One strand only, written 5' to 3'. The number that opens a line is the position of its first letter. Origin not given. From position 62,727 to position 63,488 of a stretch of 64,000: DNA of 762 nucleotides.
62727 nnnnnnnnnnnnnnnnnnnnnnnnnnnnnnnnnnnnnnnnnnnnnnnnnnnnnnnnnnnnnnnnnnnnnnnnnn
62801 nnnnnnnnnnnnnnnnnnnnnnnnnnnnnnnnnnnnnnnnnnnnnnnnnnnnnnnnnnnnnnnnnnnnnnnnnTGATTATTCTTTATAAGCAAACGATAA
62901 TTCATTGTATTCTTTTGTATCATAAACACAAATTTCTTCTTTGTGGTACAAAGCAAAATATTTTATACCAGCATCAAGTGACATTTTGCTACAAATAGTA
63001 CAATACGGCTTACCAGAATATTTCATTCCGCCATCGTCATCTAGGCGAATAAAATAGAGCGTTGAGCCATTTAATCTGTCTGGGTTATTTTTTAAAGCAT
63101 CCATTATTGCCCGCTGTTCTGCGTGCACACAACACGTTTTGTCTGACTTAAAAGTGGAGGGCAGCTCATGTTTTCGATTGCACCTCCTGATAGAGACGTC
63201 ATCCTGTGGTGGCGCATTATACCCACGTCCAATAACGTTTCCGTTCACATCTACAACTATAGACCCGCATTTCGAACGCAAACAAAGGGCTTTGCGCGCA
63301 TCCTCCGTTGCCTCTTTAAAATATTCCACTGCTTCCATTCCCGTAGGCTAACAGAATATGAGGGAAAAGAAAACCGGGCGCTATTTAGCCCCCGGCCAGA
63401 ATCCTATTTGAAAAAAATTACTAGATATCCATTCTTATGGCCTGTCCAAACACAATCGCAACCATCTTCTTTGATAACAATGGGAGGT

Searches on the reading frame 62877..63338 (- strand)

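Call 8: search_protein_families(library=pfam, proteins=[window:62877-63338:-])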
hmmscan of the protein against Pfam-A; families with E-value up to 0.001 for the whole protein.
window:62877-63338:- (153 aa): 2 families
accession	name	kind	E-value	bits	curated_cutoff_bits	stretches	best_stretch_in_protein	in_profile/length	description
PF00383.29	dCMP_cyt_deam_1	-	2e-11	44.1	25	1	5-128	6-98/102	Cytidine and deoxycytidylate deaminase zinc-binding region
PF14437.12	MafB19-deam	-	1.1e-06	29.1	27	1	2-96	2-77/142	MafB19-like deaminase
